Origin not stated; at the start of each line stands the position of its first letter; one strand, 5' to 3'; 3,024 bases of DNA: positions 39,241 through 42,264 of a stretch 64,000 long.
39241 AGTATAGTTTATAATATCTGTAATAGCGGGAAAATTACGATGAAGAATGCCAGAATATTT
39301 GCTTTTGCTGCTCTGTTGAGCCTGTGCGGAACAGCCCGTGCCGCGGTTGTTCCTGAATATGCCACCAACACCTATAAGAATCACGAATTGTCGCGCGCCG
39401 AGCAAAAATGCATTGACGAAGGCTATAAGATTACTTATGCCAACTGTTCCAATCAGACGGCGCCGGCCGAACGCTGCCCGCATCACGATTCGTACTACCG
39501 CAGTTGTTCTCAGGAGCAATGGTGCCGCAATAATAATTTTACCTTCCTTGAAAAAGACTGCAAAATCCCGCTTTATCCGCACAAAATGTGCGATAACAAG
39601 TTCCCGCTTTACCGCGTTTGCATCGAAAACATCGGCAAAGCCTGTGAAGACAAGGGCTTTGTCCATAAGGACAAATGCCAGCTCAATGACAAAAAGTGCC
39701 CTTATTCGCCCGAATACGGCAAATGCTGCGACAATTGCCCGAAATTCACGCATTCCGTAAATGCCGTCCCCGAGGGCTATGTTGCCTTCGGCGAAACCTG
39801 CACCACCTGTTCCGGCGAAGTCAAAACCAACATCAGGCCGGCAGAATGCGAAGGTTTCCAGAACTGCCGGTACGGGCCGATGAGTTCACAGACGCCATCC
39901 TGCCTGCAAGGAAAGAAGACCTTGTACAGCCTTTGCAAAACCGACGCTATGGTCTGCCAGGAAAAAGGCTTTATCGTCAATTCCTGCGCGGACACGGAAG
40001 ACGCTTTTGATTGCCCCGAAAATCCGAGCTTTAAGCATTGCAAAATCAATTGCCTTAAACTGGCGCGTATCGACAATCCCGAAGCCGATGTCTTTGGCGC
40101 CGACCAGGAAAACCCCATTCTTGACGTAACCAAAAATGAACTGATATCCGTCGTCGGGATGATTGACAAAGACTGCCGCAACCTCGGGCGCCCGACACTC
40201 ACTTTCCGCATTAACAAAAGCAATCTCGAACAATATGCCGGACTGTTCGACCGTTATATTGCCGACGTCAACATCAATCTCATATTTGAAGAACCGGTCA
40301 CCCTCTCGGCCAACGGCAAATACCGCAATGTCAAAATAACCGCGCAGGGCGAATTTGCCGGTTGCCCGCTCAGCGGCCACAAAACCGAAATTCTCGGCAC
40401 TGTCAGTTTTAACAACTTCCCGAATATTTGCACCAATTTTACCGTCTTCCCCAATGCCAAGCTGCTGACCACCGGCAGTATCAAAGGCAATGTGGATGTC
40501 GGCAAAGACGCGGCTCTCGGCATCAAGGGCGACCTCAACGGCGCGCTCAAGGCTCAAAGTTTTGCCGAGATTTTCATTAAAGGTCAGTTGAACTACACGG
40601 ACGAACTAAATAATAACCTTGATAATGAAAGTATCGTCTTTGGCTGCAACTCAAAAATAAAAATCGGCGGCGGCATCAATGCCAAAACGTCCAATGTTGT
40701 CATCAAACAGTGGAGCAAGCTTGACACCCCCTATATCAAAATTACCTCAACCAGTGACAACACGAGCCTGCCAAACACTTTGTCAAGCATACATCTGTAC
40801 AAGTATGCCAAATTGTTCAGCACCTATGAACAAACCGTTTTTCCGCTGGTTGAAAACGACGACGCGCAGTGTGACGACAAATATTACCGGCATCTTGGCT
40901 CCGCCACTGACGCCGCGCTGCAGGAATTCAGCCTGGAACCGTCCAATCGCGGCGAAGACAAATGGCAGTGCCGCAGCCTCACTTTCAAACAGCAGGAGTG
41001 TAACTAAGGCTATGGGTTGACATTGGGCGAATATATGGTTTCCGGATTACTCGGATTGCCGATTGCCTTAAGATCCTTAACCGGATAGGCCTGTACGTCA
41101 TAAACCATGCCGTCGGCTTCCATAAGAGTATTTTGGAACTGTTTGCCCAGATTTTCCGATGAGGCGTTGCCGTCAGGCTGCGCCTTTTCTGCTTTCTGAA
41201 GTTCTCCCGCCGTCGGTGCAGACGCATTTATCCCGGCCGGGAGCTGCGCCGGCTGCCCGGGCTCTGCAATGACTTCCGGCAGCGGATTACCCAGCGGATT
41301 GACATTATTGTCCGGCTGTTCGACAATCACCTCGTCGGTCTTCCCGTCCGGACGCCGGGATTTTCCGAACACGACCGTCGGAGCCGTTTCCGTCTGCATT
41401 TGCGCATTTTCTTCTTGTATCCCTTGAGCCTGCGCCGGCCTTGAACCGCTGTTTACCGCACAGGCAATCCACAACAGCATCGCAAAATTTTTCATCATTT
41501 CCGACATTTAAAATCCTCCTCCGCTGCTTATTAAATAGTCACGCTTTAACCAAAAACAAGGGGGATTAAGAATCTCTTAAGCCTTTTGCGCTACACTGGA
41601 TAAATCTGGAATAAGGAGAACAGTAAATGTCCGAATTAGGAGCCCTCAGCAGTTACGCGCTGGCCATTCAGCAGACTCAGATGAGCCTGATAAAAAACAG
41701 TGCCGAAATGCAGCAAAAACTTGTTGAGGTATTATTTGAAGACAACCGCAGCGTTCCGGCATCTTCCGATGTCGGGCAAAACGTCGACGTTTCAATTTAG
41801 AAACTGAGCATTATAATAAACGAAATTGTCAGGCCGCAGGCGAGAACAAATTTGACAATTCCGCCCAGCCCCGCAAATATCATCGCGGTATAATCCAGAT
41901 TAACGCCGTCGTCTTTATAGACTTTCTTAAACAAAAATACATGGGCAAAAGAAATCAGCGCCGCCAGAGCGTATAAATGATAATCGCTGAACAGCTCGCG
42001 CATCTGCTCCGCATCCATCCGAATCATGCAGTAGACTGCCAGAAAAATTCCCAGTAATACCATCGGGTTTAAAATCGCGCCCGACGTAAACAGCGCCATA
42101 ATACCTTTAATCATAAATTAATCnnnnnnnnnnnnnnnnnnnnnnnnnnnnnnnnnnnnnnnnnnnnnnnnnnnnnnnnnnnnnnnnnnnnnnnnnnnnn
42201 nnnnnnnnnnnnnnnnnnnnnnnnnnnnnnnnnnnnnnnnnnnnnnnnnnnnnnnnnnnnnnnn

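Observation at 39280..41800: Secreted cysteine-rich modular protein with an adjacent secreted Pro-rich protein and a YjfB-like mini-protein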

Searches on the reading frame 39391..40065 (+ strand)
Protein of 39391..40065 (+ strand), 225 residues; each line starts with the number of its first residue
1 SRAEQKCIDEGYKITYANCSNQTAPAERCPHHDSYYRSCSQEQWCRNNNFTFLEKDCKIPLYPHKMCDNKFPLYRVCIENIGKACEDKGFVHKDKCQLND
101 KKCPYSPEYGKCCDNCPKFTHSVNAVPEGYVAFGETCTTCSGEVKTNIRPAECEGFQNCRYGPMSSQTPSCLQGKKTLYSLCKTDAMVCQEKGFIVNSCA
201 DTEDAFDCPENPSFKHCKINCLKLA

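Call 31: find_homologous_proteins(query=A2, max_evalue=0.00001)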
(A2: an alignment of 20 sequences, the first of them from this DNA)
Query A2 (20 sequences) (225 aa, profile of the alignment): 17 proteins with E <= 0.00001 among 323 candidates.
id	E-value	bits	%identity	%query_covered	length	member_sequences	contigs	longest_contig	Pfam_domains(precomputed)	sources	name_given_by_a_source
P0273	3.8e-49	186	30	79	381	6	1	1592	-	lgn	-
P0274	3.7e-48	182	28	70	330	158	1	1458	-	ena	-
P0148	3.6e-47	179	29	79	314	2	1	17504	-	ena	-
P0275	1.1e-46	178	68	86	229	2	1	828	-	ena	-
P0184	1.5e-35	141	32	48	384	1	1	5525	-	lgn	-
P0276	6.8e-33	133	27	65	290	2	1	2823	-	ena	-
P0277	1.3e-32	132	32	81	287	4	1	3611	-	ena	-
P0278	3.6e-32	130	71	60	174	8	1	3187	-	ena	-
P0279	1.8e-31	128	61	80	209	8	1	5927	-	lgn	-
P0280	4.7e-31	127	28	59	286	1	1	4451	-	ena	-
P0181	2.9e-29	121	26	73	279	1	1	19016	-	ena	-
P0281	3.0e-22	98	28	46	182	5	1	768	-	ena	-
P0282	1.7e-20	92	77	41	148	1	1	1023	-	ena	-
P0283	3.6e-19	88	76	38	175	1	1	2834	-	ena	-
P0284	2.4e-15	75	29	37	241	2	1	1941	-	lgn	-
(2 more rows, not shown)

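Call 42: predict_structure(alignment_id=A2)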
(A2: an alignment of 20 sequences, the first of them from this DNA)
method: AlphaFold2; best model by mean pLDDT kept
length: 225 residues; sequences in the alignment: 20
mean_pLDDT: 94.6   pTM: 0.59
mean pLDDT of the five models: 94.6, 93.9, 92.9, 92.6, 91.0
residues with pLDDT >= 90: 199; 70-90: 26; 50-70: 0; < 50: 0
segments of 3 or more residues with pLDDT < 50: none
pLDDT, mean of each block of 10 residues (from residue 1): 93 91 95 95 97 97 97 98 96 91 96 87 96 91 93 97 97 98 96 92 95 95 93
secondary structure, 60 per line:
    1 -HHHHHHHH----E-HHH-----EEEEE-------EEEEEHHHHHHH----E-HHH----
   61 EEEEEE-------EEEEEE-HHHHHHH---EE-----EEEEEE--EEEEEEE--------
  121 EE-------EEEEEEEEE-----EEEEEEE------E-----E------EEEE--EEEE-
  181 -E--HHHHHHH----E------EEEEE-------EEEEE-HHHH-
elements in order: H2-9 E24-28 E36-40 H41-47 E61-66 E74-79 H81-87 E98-103 E106-112 E130-138 E144-150 E170-173 E176-179 H185-191 E203-207 E215-219 H221-224
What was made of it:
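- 39391..40056 (+): Disulfide-rich N-domain (aa 38-259): modules M1 38-77, M2 78-115, M3 116-151, 8-Cys insert 152-219, M4 220-259. Domain-only AlphaFold2 model pLDDT 94.6 (call 42).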

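Call 50: fold_search(model_id=the predicted structure, library=pdb)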
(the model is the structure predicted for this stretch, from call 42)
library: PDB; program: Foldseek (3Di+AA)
matches with E <= 10: 29; with E <= 0.001: 0
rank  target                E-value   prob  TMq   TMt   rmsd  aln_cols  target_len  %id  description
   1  4j6g_D                6.4e-01  0.07  0.13  0.17  20.5       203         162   11  CRYSTAL STRUCTURE OF LIGHT AND DcR3 COMPLEX (released 2013-03-13)
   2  5l36_B                2.0e+00  0.05  0.13  0.18  16.8       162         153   10  Crystal Structure of a human FasL mutant in complex with human DcR3 (released 2016-09-07)
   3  4i9x_D                2.4e+00  0.03  0.12  0.20  15.4       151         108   14  Crystal structure of human cytomegalovirus glycoprotein UL141 targeting the death receptor TRAIL-R2 (released 2013-04-03)
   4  5dmj_F                2.8e+00  0.01  0.11  0.13  22.3       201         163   10  Structure of the extracellular domain of the CD40 in complex with 3H56-5 DAB (released 2016-06-01)
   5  5njd_C                4.8e+00  0.01  0.07  0.05  13.9        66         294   15  Structure of Interleukin 23 in complex with Briakinumab FAb (released 2018-01-03)
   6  8vy2_A                5.1e+00  0.01  0.13  0.05  13.3       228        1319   14  Structure of mCELSR1 extracellular region containing CADH9-GAIN domains (released 2025-05-07)
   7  4jdm_B                5.4e+00  0.02  0.09  0.08  14.7       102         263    6  Secreted Chlamydial Protein PGP3, full-length (released 2013-06-05)
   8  9mbc_A                5.4e+00  0.02  0.10  0.04  14.1       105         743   16  Cryo-EM structure of agonist-bound GPCR (released 2025-10-01)
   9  2nlg_A                5.7e+00  0.07  0.11  0.37   4.7        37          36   19  Human beta-defensin-1 (Mutant Lys22Glu) (released 2006-10-31)
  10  8yx1_C                5.7e+00  0.01  0.12  0.15  14.7       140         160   11  CD40 in complex with Bleselumab Fab (released 2024-05-08)
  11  2nlc_A                6.1e+00  0.07  0.11  0.37   4.7        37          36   19  Human beta-defensin-1 (mutant Ser8Ala) (released 2006-10-31)
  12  3mi8_D                6.1e+00  0.06  0.13  0.23   5.9        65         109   14  The structure of TL1A-DCR3 COMPLEX (released 2011-02-23)
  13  6a3v_D                6.1e+00  0.01  0.15  0.22  22.7       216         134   13  Complex structure of human 4-1BB and 4-1BBL (released 2018-10-10)
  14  2nlh_A                6.5e+00  0.07  0.11  0.37   4.5        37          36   22  Human beta-defensin-1 (Mutant GLN24ALA) (released 2006-10-31)
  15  8jxj_A                6.5e+00  0.01  0.10  0.05  44.0       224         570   16  rat megalin RAP complex leg (released 2024-06-19)
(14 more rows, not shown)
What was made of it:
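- Tried and rejected: Foldseek against the PDB was also non-significant (call 50).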

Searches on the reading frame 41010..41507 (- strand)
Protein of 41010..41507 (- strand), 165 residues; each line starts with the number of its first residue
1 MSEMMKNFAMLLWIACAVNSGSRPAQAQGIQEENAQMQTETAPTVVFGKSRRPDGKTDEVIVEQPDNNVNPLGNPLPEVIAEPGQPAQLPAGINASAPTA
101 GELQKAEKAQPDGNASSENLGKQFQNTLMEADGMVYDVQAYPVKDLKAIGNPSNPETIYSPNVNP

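Call 3: search_protein_families(library=pfam, proteins=[window:41010-41507:-], max_evalue=1)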
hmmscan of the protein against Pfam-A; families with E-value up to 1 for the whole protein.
window:41010-41507:- (165 aa): 0 families

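Call 4: search_protein_families(library=ncbifam, proteins=[window:41010-41507:-], max_evalue=1)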
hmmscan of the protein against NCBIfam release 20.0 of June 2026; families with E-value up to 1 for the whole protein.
window:41010-41507:- (165 aa): 1 family
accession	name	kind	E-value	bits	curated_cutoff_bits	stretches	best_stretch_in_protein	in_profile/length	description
NF041742.1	WGxxGxxG_fam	subfamily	0.16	12.6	35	1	4-44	1-41/69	WGxxGxxG family protein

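Call 76: search_solved_structures(query=window:41013-41507:-, max_evalue=1)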
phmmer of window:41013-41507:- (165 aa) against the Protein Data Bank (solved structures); distinct sequences matched with E-value up to 1: 1.
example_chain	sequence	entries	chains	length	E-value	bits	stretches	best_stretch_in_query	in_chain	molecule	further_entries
2r1f_A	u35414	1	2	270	0.24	14.6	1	33-95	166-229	Predicted aminodeoxychorismate lyase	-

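Call 77: find_homologous_proteins(query=window:41013-41507:-, max_evalue=0.001)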
Query window:41013-41507:- (165 aa): 95 proteins with E <= 0.001 among 145 candidates.
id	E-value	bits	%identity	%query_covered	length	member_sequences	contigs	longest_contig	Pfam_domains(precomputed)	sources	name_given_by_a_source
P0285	4.8e-98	344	96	100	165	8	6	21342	-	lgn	-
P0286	3.6e-81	289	81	100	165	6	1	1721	-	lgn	-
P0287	1.0e-79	284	80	100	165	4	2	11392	-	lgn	-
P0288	3.2e-58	214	63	100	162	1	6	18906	-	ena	-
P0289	3.5e-58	214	63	100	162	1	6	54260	-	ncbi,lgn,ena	-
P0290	3.7e-58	214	64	100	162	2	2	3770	-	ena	-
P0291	6.5e-58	213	62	100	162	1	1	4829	-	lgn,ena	-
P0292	1.5e-57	212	62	100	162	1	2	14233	-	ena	-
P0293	2.1e-57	212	62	100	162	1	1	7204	-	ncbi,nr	ncbi:MAG: hypothetical protein IJW72_05595 [Alphaproteobacteria bacterium]|nr:hypothetical protein [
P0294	1.0e-56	209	62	100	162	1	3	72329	-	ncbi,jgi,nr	ncbi:MAG: hypothetical protein E7010_02695 [Alphaproteobacteria bacterium]|nr:hypothetical protein [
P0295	3.2e-56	208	61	100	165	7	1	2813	-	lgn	-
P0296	3.9e-56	207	61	100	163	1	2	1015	-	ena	-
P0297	4.4e-55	204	62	100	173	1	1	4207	-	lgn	-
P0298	7.5e-52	193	57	100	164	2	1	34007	-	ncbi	-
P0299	3.4e-51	191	58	100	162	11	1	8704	-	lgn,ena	-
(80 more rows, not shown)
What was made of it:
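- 41010..41507 (-): 165-aa exported Pro/Gln/Asn-rich protein, with a conserved N-terminal PTVVxG...NPLG block and a C-terminal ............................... block around a variable linker. 95 homologue clusters, all from alphaproteobacterial MAGs and all unnamed (call 77).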

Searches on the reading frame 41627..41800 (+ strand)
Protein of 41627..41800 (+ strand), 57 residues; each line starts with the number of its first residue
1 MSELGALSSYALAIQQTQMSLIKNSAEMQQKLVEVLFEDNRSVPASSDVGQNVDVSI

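Call 3: search_protein_families(library=pfam, proteins=[window:41627-41800:+], max_evalue=1)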
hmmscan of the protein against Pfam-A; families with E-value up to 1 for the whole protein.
window:41627-41800:+ (57 aa): 1 family
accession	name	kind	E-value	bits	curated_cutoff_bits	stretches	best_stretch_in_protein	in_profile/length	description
PF14070.11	YjfB_motility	-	0.0051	17.3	27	1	14-55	14-56/57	Putative motility protein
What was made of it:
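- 41627..41800 (+): 57-aa YjfB_motility-like protein gene with an AAGGAG ribosome-binding site. PF14070 E=0.005 for the window copy (call 3).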

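Call 4: search_protein_families(library=ncbifam, proteins=[window:41627-41800:+], max_evalue=1)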
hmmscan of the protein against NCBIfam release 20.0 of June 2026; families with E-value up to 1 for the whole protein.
window:41627-41800:+ (57 aa): 0 families

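Call 44: search_protein_families(library=pfam, alignment_id=A3, max_evalue=0.1)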
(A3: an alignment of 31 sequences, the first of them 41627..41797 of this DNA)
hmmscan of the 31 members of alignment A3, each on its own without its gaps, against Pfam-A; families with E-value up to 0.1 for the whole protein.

A. member 1, window:41627-41797:+ (57 aa): 1 family
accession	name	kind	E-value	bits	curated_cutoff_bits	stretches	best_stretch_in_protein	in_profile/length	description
PF14070.11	YjfB_motility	-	0.0051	17.3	27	1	14-55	14-56/57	Putative motility protein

B. families by the number of members that match (of 31 scanned): 5 families
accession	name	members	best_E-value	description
PF14070.11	YjfB_motility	21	7.2e-09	Putative motility protein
PF06536.16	Av_adeno_fibre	1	0.0094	Avian adenovirus fibre, N-terminal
PF10880.13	DUF2673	1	0.046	Protein of unknown function (DUF2673)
PF07035.17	RMC1_C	1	0.061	Regulator of MON1-CCZ1 complex, C-terminal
PF19775.4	DUF6261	1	0.071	Family of unknown function (DUF6261)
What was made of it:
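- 41627..41800 (+): 21/31 orthologues match, best 7.2e-9 (call 44).
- On YjfB_motility (PF14070), 57-aa ORF: 21 of 31 orthologues match at E<=0.1, best 7.2e-9 (call 44).
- Closest known: YjfB_motility family. Same: 21 of 31 orthologues hit, best E 7.2e-9 (call 44).
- The neighbour belongs to the YjfB 'putative motility protein' family (call 44).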

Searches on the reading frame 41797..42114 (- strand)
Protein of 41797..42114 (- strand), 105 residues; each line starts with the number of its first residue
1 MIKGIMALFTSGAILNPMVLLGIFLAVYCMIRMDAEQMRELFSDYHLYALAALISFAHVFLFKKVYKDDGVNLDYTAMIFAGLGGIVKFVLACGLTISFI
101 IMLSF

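Call 3: search_protein_families(library=pfam, proteins=[window:41797-42114:-], max_evalue=1)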
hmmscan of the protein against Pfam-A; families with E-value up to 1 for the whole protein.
window:41797-42114:- (105 aa): 0 families

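Call 4: search_protein_families(library=ncbifam, proteins=[window:41797-42114:-], max_evalue=1)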
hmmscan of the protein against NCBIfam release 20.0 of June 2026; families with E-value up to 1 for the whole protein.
window:41797-42114:- (105 aa): 1 family
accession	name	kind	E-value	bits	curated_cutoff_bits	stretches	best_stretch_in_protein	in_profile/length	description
TIGR04154.1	archaeo_STT3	subfamily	0.91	7.8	450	1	9-91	202-286/831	oligosaccharyl transferase, archaeosortase A system-associated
